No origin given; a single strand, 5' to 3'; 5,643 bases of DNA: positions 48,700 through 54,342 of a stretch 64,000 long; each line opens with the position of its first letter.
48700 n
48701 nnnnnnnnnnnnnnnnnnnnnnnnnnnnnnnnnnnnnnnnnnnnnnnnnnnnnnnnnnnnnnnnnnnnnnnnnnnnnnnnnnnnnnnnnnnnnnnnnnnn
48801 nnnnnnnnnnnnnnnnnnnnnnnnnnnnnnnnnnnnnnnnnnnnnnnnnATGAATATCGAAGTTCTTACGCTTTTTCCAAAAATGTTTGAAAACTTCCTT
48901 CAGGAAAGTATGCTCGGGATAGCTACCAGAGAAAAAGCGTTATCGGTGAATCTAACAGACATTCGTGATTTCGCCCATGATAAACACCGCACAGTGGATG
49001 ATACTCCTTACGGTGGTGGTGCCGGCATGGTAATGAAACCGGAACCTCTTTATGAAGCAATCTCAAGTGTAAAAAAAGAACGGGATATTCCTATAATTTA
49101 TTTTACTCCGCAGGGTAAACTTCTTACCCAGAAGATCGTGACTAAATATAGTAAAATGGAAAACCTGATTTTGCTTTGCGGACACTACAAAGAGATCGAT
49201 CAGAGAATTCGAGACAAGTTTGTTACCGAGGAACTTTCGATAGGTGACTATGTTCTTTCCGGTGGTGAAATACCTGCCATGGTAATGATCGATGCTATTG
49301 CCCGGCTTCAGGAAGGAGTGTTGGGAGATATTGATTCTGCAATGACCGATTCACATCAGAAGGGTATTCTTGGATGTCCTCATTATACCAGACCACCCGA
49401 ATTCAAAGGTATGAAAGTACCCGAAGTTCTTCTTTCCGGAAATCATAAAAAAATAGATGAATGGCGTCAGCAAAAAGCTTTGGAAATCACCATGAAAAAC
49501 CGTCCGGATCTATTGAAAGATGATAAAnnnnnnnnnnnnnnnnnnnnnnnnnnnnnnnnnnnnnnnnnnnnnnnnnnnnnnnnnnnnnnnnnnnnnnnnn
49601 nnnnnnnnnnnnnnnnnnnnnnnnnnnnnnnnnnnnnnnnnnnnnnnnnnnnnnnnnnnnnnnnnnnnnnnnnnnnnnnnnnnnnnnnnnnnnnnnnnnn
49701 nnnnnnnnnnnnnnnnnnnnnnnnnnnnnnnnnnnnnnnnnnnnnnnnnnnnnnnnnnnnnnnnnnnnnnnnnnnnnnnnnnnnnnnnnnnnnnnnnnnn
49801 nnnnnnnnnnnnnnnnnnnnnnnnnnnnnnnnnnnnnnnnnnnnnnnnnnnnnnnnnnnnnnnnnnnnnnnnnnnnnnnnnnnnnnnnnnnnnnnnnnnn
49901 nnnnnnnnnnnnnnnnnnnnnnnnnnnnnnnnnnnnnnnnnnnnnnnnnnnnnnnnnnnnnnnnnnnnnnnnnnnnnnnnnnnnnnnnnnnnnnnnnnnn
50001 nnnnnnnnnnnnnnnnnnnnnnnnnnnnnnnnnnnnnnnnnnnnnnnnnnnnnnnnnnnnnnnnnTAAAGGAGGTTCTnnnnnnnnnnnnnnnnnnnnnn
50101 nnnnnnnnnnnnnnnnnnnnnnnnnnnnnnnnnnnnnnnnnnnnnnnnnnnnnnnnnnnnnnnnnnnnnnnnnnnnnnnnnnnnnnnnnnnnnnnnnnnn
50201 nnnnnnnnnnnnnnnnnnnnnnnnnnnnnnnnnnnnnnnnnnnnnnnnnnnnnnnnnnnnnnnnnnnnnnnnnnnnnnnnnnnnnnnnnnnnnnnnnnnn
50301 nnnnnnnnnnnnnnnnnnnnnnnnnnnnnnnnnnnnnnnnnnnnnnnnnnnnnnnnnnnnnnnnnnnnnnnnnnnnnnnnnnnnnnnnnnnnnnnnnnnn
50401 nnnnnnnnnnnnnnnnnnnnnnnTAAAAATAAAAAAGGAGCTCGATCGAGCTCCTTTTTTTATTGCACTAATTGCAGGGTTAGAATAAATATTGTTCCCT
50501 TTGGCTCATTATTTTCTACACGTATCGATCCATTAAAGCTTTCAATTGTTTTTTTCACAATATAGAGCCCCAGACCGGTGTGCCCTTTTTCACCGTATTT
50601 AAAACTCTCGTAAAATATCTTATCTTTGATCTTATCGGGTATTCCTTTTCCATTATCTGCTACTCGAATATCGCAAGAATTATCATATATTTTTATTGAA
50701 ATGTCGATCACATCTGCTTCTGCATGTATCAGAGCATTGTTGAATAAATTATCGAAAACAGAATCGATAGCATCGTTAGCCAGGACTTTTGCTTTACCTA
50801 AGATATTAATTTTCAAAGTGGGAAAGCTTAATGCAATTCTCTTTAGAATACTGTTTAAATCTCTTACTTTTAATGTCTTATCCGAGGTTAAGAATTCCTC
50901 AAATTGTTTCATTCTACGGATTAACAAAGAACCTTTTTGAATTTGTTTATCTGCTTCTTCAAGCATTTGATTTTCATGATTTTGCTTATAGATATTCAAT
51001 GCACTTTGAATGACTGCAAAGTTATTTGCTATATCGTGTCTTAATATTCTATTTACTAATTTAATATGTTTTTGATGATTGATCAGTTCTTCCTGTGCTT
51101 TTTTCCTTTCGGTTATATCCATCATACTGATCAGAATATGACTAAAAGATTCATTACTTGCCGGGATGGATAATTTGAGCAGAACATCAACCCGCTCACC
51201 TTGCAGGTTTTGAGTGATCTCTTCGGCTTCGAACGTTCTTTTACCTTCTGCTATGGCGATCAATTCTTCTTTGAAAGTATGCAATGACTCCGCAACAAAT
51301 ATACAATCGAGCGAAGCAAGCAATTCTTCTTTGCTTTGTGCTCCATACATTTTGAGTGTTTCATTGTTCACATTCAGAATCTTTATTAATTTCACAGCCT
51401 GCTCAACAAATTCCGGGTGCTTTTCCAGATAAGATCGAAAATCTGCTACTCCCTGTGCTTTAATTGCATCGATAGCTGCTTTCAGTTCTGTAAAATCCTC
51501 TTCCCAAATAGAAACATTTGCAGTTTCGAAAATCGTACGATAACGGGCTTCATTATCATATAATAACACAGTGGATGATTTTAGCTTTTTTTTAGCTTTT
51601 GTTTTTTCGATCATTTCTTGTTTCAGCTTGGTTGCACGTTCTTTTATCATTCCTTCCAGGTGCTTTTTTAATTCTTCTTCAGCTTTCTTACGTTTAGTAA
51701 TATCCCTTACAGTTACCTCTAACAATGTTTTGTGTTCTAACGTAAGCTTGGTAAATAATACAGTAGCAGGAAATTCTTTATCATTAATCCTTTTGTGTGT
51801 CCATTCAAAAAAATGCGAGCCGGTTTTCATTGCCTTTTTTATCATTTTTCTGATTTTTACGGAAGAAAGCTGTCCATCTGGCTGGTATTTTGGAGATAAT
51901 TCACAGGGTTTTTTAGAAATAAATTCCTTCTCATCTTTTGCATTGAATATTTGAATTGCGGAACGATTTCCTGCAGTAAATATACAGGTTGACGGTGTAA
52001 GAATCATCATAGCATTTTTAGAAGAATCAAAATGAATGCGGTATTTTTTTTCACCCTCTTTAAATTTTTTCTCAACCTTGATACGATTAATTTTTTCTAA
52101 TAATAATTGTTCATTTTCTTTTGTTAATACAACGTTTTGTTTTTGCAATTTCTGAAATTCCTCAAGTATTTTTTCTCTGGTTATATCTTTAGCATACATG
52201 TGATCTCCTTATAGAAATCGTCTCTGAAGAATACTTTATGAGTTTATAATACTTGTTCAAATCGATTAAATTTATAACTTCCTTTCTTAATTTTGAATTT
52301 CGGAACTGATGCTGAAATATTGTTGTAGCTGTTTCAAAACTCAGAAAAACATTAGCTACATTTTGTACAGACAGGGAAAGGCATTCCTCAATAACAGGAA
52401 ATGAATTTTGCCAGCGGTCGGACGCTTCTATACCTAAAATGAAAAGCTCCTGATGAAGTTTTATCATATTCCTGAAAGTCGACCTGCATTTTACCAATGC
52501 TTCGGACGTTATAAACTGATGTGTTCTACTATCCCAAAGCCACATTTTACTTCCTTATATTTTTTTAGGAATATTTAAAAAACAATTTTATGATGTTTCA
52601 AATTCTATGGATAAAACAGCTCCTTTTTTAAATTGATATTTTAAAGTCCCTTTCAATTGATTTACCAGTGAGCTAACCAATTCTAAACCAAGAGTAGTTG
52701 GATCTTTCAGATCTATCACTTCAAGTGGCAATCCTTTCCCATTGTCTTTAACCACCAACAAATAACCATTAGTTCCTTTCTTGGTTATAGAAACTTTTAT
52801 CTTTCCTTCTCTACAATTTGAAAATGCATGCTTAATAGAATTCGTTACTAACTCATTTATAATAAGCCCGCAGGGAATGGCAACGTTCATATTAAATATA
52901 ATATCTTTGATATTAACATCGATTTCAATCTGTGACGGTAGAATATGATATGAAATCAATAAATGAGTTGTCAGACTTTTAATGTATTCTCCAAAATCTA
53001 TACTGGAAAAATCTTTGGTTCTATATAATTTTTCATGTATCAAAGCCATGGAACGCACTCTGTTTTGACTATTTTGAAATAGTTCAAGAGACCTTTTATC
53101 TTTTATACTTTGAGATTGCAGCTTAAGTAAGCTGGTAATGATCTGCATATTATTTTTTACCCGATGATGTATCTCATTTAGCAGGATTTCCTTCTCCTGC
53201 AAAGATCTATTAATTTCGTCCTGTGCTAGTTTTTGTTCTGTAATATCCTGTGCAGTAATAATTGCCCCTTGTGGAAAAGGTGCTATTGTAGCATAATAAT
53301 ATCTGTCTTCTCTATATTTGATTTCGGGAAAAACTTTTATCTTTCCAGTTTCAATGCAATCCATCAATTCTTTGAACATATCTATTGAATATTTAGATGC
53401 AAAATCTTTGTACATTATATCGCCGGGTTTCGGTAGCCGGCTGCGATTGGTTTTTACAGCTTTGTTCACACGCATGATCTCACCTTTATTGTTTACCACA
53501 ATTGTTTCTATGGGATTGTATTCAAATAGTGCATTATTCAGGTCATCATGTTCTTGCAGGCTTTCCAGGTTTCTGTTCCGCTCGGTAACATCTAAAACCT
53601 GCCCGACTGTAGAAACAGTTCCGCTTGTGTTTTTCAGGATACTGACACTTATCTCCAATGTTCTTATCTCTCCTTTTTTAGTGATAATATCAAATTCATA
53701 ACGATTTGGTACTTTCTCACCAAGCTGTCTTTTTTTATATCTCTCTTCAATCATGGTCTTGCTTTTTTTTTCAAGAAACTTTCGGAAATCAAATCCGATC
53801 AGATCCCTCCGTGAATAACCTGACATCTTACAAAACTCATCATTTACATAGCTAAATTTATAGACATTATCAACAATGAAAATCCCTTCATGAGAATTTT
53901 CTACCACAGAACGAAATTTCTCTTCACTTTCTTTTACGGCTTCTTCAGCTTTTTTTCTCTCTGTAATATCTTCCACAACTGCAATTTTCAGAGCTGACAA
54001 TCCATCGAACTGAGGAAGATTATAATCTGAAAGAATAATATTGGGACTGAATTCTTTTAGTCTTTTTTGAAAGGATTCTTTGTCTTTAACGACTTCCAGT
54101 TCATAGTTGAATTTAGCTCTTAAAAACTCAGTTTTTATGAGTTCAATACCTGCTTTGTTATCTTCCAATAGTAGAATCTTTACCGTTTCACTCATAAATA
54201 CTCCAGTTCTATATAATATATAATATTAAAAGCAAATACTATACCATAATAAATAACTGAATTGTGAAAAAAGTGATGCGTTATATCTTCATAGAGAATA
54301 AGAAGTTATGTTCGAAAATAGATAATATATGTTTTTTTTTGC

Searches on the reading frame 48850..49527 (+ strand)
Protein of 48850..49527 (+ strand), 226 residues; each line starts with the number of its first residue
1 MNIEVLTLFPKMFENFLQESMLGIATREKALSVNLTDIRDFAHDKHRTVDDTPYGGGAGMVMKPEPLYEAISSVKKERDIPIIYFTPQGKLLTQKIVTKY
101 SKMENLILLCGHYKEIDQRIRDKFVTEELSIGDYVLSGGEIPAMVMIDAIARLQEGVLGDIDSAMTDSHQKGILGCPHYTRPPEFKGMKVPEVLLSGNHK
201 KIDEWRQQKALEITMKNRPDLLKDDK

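Call 38: search_protein_families(library=pfam, proteins=[window:48850-49527:+], max_evalue=0.0001)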
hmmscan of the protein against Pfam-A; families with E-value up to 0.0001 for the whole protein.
window:48850-49527:+ (226 aa): 1 family
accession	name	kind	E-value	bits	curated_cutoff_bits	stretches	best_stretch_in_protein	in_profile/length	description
PF01746.26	tRNA_m1G_MT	-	5.5e-62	209.4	27.3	1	27-219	6-195/195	tRNA (Guanine-1)-methyltransferase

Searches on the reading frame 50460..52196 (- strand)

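Call 38: search_protein_families(library=pfam, proteins=[window:50460-52196:-], max_evalue=0.0001)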
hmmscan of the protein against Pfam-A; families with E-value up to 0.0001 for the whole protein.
window:50460-52196:- (578 aa): 3 families
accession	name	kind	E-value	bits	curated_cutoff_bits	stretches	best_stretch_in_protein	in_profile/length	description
PF02518.31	HATPase_c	-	2.9e-21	76.4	26.4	1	475-576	4-109/111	Histidine kinase-, DNA gyrase B-, and HSP90-like ATPase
PF13426.13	PAS_9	-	5.3e-13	49.6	27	1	62-168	3-103/103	PAS domain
PF14501.12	HATPase_c_5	-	6e-05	23.3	22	1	476-565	5-93/102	GHKL domain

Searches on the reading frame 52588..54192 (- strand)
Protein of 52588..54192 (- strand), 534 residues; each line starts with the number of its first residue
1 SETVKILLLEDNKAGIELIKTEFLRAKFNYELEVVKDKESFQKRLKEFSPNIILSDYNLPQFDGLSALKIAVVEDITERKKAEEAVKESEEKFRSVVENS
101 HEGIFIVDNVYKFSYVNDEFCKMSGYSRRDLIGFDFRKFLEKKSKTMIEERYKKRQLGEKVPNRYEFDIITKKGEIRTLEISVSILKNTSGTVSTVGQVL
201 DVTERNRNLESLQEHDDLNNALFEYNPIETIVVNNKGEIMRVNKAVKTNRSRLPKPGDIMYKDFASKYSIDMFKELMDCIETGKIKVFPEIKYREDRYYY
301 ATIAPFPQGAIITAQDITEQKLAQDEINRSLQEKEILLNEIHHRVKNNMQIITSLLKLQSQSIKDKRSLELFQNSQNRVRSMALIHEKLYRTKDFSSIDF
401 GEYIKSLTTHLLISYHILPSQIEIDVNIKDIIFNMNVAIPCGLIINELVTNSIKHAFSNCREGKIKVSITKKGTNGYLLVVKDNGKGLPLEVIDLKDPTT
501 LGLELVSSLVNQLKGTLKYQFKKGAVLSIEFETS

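Call 38: search_protein_families(library=pfam, proteins=[window:52588-54192:-], max_evalue=0.0001)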
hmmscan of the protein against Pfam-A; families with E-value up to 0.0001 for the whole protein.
window:52588-54192:- (534 aa): 11 families
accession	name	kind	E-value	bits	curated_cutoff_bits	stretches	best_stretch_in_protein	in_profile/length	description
PF07568.18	HisKA_2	-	4.1e-30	104.1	22.3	1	340-415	1-76/76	Histidine kinase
PF13426.13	PAS_9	-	2.2e-15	57.2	27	1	102-204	2-103/103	PAS domain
PF00989.32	PAS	-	1.2e-12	48.3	22.6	1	92-197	2-108/113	PAS fold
PF02518.31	HATPase_c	-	1.3e-10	42.1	26.4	1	442-531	7-107/111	Histidine kinase-, DNA gyrase B-, and HSP90-like ATPase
PF13188.13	PAS_8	-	1.3e-10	41.2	21.8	1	91-140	1-51/65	PAS domain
PF08448.16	PAS_4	-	1.8e-09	38.2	23.1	1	97-206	1-109/110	PAS fold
PF08447.18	PAS_3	-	1.1e-07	32.4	25.6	1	115-194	3-83/89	PAS fold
PF00072.30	Response_reg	-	4.2e-06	27.4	30.2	1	6-69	1-62/111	Response regulator receiver domain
PF13581.12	HATPase_c_2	-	1.8e-05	25.2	27.4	1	442-513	33-112/127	Histidine kinase-like ATPase domain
PF07536.20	HWE_HK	-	2.4e-05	25.4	22.8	1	340-393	1-52/83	HWE histidine kinase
PF12860.13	PAS_7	-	2.8e-05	24.7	27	0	98-207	2-112/115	PAS fold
